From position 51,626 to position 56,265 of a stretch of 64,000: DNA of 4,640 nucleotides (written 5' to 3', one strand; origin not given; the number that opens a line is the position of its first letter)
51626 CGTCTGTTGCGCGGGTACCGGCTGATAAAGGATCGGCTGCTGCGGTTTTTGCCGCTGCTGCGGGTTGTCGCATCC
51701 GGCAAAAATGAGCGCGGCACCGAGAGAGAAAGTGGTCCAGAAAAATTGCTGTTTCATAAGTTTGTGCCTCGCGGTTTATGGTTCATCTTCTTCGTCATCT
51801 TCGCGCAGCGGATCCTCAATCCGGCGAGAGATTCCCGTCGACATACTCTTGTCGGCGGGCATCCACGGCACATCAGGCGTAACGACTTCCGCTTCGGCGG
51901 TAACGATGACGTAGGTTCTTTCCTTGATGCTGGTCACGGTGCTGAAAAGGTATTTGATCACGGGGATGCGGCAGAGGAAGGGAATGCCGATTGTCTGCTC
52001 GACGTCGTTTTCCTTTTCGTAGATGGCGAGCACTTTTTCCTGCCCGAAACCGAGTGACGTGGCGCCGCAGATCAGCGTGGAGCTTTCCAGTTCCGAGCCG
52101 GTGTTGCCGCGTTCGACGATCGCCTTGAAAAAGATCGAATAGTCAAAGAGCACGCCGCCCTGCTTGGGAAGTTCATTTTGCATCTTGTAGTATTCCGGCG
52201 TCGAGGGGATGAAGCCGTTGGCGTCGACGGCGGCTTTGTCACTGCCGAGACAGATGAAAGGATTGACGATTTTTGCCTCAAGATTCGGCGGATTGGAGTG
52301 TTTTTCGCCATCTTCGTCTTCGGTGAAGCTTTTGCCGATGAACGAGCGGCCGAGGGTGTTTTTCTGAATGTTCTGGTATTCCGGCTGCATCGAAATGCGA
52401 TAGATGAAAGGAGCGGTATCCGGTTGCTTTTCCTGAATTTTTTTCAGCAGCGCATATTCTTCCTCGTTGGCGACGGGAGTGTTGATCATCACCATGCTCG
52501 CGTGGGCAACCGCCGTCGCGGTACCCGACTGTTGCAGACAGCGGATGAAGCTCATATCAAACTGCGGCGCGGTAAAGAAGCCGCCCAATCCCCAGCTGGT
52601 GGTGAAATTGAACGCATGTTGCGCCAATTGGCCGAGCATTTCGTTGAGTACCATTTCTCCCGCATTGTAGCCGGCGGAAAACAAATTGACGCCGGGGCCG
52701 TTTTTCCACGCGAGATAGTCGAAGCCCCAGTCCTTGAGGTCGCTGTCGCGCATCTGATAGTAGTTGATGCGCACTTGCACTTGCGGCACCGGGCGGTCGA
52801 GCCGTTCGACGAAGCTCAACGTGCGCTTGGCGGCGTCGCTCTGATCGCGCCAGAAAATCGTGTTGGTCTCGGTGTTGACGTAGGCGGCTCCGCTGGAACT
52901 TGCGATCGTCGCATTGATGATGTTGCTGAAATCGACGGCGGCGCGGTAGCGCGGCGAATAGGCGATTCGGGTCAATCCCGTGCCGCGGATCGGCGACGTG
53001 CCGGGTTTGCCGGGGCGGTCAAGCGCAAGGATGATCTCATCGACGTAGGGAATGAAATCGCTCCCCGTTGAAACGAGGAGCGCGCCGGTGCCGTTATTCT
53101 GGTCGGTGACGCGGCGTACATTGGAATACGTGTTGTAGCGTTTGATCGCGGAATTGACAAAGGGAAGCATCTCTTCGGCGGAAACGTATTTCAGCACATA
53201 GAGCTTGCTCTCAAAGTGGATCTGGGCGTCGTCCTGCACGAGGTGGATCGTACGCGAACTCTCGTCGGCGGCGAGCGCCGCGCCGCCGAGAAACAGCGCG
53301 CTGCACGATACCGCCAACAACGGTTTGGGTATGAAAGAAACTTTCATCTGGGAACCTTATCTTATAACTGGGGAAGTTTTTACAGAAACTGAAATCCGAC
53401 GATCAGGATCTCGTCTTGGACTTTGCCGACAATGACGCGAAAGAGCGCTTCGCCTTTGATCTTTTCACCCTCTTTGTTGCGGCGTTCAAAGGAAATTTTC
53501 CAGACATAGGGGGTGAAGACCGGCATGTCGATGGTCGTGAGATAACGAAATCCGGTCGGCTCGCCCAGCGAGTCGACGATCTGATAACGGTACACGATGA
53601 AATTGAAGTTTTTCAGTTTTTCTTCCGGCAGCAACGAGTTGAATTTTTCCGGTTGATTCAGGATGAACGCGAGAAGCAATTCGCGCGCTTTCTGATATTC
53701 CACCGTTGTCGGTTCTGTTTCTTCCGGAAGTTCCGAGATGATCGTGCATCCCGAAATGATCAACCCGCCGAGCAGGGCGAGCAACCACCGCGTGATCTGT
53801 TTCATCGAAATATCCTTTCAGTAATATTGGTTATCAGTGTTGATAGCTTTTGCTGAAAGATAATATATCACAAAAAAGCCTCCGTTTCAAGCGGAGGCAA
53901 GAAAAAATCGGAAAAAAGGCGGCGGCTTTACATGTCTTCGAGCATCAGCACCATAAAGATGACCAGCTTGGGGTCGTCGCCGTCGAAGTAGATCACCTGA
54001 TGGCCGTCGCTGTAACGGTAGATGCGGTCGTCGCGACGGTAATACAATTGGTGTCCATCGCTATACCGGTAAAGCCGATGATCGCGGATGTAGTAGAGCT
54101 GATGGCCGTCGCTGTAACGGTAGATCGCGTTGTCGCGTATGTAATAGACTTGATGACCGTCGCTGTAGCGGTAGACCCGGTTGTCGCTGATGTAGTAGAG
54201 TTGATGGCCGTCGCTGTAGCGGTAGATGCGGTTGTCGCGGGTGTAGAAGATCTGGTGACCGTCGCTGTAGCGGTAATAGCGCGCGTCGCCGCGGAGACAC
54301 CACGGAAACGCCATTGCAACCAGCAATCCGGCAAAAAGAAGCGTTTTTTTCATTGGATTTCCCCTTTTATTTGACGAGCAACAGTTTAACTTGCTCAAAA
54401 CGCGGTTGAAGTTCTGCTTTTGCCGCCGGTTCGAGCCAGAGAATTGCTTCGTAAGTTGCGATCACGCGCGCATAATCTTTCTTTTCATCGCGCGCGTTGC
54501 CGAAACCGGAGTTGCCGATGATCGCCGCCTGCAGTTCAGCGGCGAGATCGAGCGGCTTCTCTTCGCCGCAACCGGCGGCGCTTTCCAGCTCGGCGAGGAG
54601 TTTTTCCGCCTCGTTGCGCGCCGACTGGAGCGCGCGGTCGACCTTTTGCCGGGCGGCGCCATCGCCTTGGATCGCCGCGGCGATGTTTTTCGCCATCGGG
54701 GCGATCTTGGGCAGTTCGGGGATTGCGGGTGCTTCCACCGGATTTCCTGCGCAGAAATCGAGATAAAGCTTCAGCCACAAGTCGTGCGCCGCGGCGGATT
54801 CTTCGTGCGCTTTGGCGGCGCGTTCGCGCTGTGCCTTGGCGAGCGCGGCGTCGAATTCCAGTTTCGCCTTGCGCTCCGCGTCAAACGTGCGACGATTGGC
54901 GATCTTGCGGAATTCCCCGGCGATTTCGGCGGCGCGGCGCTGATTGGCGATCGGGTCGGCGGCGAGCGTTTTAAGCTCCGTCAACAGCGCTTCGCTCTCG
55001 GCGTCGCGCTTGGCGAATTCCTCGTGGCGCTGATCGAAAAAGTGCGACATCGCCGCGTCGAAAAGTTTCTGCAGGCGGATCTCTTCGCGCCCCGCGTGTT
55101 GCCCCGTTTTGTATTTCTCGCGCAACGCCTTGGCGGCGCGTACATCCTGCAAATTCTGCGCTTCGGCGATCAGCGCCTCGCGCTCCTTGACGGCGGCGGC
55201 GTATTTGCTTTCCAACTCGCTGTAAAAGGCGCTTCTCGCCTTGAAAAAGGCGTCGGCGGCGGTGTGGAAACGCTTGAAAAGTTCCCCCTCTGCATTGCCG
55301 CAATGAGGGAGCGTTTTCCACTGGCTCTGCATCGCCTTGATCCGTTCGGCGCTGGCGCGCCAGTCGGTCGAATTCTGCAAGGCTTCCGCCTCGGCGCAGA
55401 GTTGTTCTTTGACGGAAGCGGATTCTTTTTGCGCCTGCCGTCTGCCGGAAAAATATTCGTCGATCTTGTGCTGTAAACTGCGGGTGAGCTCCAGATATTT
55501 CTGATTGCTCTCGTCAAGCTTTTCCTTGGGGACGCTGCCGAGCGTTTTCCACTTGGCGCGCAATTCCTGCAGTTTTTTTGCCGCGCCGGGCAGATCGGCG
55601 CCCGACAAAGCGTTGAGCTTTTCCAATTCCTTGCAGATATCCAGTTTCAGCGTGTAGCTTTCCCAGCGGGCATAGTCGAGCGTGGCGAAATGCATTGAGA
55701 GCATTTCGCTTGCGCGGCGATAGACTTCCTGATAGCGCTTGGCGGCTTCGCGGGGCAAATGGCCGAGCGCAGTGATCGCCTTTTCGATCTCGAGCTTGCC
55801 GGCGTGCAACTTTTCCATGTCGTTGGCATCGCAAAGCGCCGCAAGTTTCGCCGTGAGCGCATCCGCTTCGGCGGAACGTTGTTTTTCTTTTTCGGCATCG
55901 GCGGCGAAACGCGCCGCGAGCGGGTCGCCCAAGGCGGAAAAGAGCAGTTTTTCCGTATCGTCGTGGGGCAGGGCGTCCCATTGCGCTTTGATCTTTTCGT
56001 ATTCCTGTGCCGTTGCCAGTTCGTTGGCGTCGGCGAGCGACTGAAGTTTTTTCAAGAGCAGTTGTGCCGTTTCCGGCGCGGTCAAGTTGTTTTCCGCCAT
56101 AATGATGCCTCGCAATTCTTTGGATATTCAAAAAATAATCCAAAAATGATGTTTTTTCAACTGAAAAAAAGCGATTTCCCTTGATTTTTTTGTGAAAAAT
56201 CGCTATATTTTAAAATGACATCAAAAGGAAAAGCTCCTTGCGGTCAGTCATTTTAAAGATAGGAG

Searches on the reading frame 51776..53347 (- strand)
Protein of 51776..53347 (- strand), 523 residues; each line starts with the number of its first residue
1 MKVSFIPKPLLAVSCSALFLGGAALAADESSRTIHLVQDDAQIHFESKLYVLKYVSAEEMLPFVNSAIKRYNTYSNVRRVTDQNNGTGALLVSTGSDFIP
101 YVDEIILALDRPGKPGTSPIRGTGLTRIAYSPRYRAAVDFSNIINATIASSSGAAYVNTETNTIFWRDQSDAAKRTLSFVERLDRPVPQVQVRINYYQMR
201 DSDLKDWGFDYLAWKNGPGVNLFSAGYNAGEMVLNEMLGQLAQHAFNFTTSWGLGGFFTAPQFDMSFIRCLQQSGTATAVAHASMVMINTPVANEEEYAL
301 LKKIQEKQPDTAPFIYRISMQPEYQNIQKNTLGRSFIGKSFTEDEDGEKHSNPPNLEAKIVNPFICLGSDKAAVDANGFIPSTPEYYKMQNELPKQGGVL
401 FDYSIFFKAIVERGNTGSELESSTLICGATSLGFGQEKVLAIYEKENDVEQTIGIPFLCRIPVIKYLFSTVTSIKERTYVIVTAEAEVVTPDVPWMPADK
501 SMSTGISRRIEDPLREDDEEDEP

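Call 3: search_protein_families(library=pfam, proteins=[window:51776-53347:-], max_evalue=0.01)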
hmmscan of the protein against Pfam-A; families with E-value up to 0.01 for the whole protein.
window:51776-53347:- (523 aa): 2 families
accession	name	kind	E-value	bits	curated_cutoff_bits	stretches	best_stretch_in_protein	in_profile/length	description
PF03958.22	Secretin_N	-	9e-08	32.7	28.2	1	48-113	2-67/69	Bacterial type II/III secretion system short domain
PF00263.26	Secretin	-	1.5e-05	25.1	27.5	1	442-489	121-168/169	Bacterial type II and III secretion system protein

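Call 9: search_protein_families(library=ncbifam, proteins=[window:51776-53347:-], max_evalue=0.01)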
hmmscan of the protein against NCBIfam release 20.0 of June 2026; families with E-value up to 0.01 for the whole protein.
window:51776-53347:- (523 aa): 6 families
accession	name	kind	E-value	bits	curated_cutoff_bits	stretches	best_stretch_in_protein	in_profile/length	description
TIGR02515.1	IV_pilus_PilQ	subfamily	4e-10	39.3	284.35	1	142-213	114-195/428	type IV pilus secretin PilQ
TIGR02516.1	type_III_yscC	equivalog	1.5e-08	33.6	238.45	1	149-285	195-314/463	type III secretion system outer membrane ring subunit SctC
TIGR02517.1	type_II_gspD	equivalog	4.2e-06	25.5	351.35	0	46-233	235-387/600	type II secretion system secretin GspD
NF010083.0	PRK13568.1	equivalog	1.8e-05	23.7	554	1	145-210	144-209/419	DNA uptake porin HofQ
TIGR02519.1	pilus_MshL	equivalog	0.00084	18.4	250.2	1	445-488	246-289/290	pilus (MSHA type) biogenesis protein MshL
NF007851.2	PRK10560.1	exception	0.0037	16.1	598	0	148-210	139-201/412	DNA uptake porin HofQ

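Call 11: search_solved_structures(query=window:51776-53347:-, max_evalue=0.1)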
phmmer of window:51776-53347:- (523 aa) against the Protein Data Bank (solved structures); distinct sequences matched with E-value up to 0.1: 2.
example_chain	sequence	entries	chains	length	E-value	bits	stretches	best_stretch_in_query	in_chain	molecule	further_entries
7ofh_A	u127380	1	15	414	0.014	17.2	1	396-488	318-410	Virion export protein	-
2x1q_A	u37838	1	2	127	0.016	17.1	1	250-339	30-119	GELSOLIN NANOBODY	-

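Call 37: search_solved_structures(query=A2, max_evalue=0.1)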
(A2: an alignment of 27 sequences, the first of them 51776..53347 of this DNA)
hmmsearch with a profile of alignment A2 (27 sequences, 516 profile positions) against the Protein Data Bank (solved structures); distinct sequences matched with E-value up to 0.1: 6.
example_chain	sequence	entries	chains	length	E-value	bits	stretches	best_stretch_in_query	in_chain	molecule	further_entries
7ofh_A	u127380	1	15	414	1.5e-05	27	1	356-484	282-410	Virion export protein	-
3jc8_Qa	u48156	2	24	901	0.0037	19.1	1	134-209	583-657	PilQ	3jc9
9sh1_A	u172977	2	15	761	0.0048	18.7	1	147-212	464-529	Type IV pilus biogenesis and competence protein PilQ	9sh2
8co1_Q1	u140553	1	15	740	0.0065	18.3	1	149-215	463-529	Probable type IV piliation system protein DR_0774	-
4av2_A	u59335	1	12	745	0.0067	18.2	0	147-212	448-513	TYPE IV PILUS BIOGENESIS AND COMPETENCE PROTEIN PILQ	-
5zdh_A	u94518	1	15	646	0.016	17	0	24-121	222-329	Type II secretion system protein D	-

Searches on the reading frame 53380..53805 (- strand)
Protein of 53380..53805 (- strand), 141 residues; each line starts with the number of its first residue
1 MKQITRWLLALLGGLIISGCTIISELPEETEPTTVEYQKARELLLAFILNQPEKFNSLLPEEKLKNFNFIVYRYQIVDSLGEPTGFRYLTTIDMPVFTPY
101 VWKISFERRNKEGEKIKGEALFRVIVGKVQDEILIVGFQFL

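Call 3: search_protein_families(library=pfam, proteins=[window:53380-53805:-], max_evalue=0.01)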
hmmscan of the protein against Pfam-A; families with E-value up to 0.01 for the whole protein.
window:53380-53805:- (141 aa): 0 families

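Call 9: search_protein_families(library=ncbifam, proteins=[window:53380-53805:-], max_evalue=0.01)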
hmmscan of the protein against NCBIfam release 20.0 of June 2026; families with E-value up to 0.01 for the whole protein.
window:53380-53805:- (141 aa): 0 families

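Call 35: search_solved_structures(query=A3, max_evalue=10)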
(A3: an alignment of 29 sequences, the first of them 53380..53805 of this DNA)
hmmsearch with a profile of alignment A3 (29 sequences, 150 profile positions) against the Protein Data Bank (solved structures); distinct sequences matched with E-value up to 10: 2.
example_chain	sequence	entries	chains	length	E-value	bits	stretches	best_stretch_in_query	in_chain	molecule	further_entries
4v61_BZ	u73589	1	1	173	0.64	13.2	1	30-86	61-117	Ribosomal Protein L29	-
4eba_G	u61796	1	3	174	1.3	12.2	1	39-69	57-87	Rna15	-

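Call 41: find_homologous_proteins(query=window:53380-53805:-, max_evalue=0.001)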
Query window:53380-53805:- (141 aa): 2 proteins with E <= 0.001 among 36 candidates.
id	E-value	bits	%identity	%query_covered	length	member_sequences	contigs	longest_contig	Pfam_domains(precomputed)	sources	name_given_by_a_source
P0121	7.9e-87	306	100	100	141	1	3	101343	-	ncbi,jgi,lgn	-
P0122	5.9e-49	183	63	100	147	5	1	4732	-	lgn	-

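Call 42: find_encoding_contigs(protein=P0121, flank=10000, max_places=4)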
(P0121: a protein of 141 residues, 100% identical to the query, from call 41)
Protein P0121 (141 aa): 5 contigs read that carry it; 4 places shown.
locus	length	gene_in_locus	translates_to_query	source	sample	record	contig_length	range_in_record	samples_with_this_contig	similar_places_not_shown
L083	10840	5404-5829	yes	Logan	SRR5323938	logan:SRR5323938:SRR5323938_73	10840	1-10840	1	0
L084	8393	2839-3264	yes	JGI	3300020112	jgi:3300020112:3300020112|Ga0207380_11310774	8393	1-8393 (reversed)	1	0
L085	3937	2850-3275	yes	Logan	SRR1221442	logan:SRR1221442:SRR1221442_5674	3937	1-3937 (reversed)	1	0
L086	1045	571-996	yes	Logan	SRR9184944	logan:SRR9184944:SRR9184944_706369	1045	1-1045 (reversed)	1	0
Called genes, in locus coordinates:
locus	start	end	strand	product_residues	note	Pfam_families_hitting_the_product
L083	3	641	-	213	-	?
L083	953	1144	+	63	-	-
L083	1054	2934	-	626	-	PF02518:HATPase_c (faint), PF13589:HATPase_c_3, PF00183:HSP90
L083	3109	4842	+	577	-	PF03993:DUF349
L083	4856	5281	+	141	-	-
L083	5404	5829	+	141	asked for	-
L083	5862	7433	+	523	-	PF03958:Secretin_N (faint), PF00263:Secretin (faint)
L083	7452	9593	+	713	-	PF00263:Secretin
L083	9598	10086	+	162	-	-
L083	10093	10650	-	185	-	PF01966:HD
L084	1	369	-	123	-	?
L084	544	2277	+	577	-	PF03993:DUF349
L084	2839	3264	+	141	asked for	-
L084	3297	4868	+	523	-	PF03958:Secretin_N (faint), PF00263:Secretin (faint)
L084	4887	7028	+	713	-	PF00263:Secretin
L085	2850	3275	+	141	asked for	-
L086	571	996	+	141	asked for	-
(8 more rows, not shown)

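Call 70: predict_structure(alignment_id=A8)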
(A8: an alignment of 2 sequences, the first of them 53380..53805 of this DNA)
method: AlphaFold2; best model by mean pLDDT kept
length: 141 residues; sequences in the alignment: 2
mean_pLDDT: 52.2   pTM: 0.47
mean pLDDT of the five models: 52.2, 46.6, 44.6, 42.9, 41.4
residues with pLDDT >= 90: 0; 70-90: 21; 50-70: 61; < 50: 59
segments of 3 or more residues with pLDDT < 50: 1-28, 66-95
pLDDT, mean of each block of 10 residues (from residue 1): 39 33 43 71 70 71 48 33 36 50 61 65 59 55 48
secondary structure, 60 per line:
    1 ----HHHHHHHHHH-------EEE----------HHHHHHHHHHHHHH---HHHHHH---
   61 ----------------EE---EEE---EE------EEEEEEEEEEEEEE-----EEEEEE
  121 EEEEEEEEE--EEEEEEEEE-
elements in order: H5-14 E22-24 H35-48 H52-57 E82-84 E96-109 E115-129 E132-140

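Call 102: search_protein_families(library=pfam, alignment_id=A3, max_evalue=0.1)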
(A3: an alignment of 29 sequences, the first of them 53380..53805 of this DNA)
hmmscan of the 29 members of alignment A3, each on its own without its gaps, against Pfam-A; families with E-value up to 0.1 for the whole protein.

A. member 1, window:53380-53805:- (141 aa): 0 families

B. families by the number of members that match (of 29 scanned): 9 families
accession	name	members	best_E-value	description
PF12948.12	MSP7_C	3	0.0015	MSP7-like protein C-terminal domain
PF22278.2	DUF6958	2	0.067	Family of unknown function (DUF6958)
PF13026.12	DUF3887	1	0.0043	Protein of unknown function (DUF3887)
PF15650.12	Tox-REase-9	1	0.014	Restriction endonuclease fold toxin 9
PF21661.2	DUF6860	1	0.016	Domain of unknown function (DUF6860)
PF00647.24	EF1G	1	0.064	Elongation factor 1 gamma, conserved domain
PF01176.25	eIF-1a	1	0.073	Translation initiation factor 1A / IF-1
PF12869.13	tRNA_anti-like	1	0.085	tRNA_anti-like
PF23431.1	BROMI_N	1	0.087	Broad-minded protein N-terminal domain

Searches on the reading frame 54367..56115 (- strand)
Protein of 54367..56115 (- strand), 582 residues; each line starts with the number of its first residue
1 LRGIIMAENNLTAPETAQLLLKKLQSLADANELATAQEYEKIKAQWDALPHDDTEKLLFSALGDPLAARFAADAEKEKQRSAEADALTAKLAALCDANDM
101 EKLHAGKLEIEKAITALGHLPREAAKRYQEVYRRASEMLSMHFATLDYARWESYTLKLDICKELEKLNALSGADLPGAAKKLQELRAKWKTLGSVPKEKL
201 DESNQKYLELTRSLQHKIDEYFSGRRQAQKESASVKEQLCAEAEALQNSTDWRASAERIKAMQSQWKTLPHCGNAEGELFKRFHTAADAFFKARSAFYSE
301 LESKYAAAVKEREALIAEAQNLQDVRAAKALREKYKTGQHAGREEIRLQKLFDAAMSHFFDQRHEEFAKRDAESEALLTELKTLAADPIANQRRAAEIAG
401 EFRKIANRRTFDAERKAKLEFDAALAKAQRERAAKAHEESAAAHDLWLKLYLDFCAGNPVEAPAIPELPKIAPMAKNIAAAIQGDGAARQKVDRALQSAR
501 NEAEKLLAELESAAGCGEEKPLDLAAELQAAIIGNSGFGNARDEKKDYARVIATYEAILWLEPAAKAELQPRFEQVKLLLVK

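Call 3: search_protein_families(library=pfam, proteins=[window:54367-56115:-], max_evalue=0.01)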
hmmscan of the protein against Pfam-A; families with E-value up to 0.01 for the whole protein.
window:54367-56115:- (582 aa): 1 family
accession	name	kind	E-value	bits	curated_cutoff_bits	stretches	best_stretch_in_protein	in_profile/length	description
PF03993.17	DUF349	-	1.1e-36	125.5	23.9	4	206-271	5-71/75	Domain of Unknown Function (DUF349)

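Call 9: search_protein_families(library=ncbifam, proteins=[window:54367-56115:-], max_evalue=0.01)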
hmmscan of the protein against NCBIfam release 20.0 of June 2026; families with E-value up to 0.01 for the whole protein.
window:54367-56115:- (582 aa): 0 families
